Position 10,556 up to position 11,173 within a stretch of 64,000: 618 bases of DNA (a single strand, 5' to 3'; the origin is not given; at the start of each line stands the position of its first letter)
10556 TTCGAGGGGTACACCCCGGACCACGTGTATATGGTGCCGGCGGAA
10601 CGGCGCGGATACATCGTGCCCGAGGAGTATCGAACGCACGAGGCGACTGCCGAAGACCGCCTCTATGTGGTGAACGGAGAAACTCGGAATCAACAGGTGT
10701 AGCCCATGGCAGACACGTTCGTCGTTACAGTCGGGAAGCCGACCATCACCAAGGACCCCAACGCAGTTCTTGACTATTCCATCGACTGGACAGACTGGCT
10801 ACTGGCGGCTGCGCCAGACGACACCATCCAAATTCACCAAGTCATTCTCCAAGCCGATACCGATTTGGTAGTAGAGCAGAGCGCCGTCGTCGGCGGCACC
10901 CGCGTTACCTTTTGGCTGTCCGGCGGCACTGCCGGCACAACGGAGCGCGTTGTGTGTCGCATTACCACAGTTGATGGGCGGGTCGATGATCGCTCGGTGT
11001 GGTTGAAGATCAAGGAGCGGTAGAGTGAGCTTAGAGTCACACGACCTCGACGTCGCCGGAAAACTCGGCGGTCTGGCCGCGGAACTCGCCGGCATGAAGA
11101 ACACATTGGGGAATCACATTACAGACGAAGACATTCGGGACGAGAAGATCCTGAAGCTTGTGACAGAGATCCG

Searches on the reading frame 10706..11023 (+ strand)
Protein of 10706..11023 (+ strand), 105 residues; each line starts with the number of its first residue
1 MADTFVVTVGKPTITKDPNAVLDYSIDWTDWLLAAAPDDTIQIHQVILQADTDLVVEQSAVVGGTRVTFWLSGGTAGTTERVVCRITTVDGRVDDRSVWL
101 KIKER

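Call 6: search_protein_families(library=pfam, proteins=[window:10706-11023:+], max_evalue=0.1)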
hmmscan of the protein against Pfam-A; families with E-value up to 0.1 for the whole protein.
window:10706-11023:+ (105 aa): 1 family
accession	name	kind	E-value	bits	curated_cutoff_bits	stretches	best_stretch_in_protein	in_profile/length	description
PF23148.1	Gp77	-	6.9e-25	87.8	27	1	16-100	1-83/84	Podophage GP4 fiber-tail adaptor protein gp77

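Call 7: search_protein_families(library=phrogs, proteins=[window:10706-11023:+], max_evalue=0.01)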
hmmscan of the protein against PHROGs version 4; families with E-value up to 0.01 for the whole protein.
window:10706-11023:+ (105 aa): 1 family
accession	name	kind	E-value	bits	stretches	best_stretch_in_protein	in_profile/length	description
phrog_4137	-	unknown function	8e-17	62.5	1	13-104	261-348/349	-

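Call 13: search_solved_structures(query=window:10706-11023:+, max_evalue=1, show_alignments=1)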
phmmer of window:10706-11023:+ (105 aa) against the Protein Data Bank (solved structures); distinct sequences matched with E-value up to 1: 2.
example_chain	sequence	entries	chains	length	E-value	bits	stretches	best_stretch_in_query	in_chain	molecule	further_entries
8jou_D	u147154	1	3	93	5.5e-08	36.1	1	16-97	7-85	Virion-associated phage protein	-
8s5t_D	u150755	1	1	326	0.77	13.1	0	25-68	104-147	Effector SemD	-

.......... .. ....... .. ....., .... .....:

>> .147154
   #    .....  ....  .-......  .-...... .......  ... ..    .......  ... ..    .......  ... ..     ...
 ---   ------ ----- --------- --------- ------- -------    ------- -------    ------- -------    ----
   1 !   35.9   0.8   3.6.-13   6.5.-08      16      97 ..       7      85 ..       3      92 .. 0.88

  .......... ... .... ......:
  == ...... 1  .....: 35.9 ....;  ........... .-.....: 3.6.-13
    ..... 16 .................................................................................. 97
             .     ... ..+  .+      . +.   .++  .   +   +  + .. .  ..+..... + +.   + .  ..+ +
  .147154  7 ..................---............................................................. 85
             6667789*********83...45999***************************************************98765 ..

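Call 23: search_dna_similar(query=window:10706-11023:+, collection=phages, mode=protein, max_rows=40, max_evalue=0.001)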
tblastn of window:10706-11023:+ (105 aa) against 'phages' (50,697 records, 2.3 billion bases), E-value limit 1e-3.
Records with a match: 108; places in all: 108; records where one place covers at least 80% of the query: 91.
Best place of each record, by identity: <60% 108.
By first word of the organism name: Mycobacterium 54; Ralstonia 26; Gordonia 8; Rhodococcus 5; Burkholderia 4; Microcystis 3; Pseudomonas 2; Ochrobactrum 2; Sphingobium 2; Phage 1; and 1 more.
By host as written in the record: Mycobacterium smegmatis mc2 155 29; Mycobacterium smegmatis mc#155 14; Gordonia terrae 3612 7; Ralstonia pseudosolanacearum I-31 (MT043) 5; Ralstonia pseudosolanacearum 5; Ralstonia pseudosolanacearum I-33 (MT061) 4; Microcystis aeruginosa 3; Rhodococcus equi NRRL B-16538 3; and 23 more.
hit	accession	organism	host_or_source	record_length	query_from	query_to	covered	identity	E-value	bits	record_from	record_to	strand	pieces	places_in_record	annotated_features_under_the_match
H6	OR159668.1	Mycobacterium phage Aegeus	Mycobacterium chelonae ATCC 35752_DMP1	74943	5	104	95%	44.0%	1e-12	67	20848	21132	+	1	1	22: hypothetical protein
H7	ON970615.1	Mycobacterium phage Baudelaire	Mycobacterium chelonae ATCC 35752_DMP1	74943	5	104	95%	44.0%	1e-12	67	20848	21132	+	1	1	22: hypothetical protein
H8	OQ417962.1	Mycobacterium phage prophiT49-2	Mycobacterium abscessus T49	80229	7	104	93%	40.0%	8e-10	59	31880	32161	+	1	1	48: hypothetical protein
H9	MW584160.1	Mycobacterium phage prophi86-1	Mycobacterium abscessus GD86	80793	7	104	93%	40.0%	8e-10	59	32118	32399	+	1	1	50: hypothetical protein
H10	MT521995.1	Gordonia phage Moosehead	Gordonia terrae 3612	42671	14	105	88%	42.6%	1e-11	65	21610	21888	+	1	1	27: hypothetical protein | 28: hypothetical protein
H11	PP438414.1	Microcystis phage Mae-JY22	Microcystis aeruginosa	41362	1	105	100%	36.9%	5e-13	69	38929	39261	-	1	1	hypothetical protein (x2)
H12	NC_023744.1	Mycobacterium phage DS6A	Mycobacterium tuberculosis mc2 7000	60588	16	105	86%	41.3%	2e-9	58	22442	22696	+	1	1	26: hypothetical protein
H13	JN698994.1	Mycobacterium phage DS6A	Mycobacterium tuberculosis mc2 7000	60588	16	105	86%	41.3%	2e-9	58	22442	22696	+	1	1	26: hypothetical protein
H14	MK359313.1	Gordonia phage Vasanti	Gordonia terrae 3612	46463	14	105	88%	39.4%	2e-10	61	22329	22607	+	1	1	27: hypothetical protein | 28: minor tail protein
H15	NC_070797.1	Gordonia phage Vasanti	Gordonia terrae 3612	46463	14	105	88%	39.4%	2e-10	61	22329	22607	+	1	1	27: hypothetical protein | 28: minor tail protein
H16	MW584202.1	Mycobacterium phage prophiGD54-2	Mycobacterium abscessus GD54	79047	13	104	88%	39.4%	9e-9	57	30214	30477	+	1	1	40: hypothetical protein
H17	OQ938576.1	Rhodococcus phage Shagrat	Rhodococcus equi NRRL B-16538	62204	15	105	87%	39.6%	3e-11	63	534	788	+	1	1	2: hypothetical protein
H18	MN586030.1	Mycobacterium phage BobsGarage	Mycobacterium smegmatis mc#155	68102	14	105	88%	39.1%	3e-8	55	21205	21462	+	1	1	22: hypothetical protein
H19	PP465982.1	Mycobacterium phage MS810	Mycolicibacterium smegmatis MC2 155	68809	14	105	88%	39.1%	3e-8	55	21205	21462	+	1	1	hypothetical protein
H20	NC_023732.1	Mycobacterium phage Rumpelstiltskin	Mycobacterium smegmatis mc2 155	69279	14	105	88%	39.1%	3e-8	55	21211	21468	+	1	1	22: hypothetical protein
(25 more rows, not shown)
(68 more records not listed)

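Call 113: find_encoding_contigs(protein=window:10706-11023:+, flank=6000, max_places=6)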
Protein window:10706-11023:+ (105 aa): 3 contigs read that carry it; 2 places shown.
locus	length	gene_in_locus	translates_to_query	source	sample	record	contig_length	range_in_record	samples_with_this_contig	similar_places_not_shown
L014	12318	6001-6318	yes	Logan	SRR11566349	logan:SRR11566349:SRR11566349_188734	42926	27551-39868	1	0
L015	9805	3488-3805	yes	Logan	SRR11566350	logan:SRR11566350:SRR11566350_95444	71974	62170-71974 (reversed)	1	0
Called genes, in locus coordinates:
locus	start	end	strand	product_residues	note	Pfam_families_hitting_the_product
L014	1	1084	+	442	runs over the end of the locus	-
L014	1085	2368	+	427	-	-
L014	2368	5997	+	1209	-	-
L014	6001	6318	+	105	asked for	PF23148:Gp77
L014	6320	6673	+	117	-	-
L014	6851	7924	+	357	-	-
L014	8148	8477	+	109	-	PF13392:HNH_3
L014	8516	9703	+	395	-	-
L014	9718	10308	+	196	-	-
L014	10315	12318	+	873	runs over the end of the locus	-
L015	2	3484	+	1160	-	?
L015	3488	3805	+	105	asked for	PF23148:Gp77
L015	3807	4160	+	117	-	-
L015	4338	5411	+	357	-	-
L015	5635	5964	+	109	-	PF13392:HNH_3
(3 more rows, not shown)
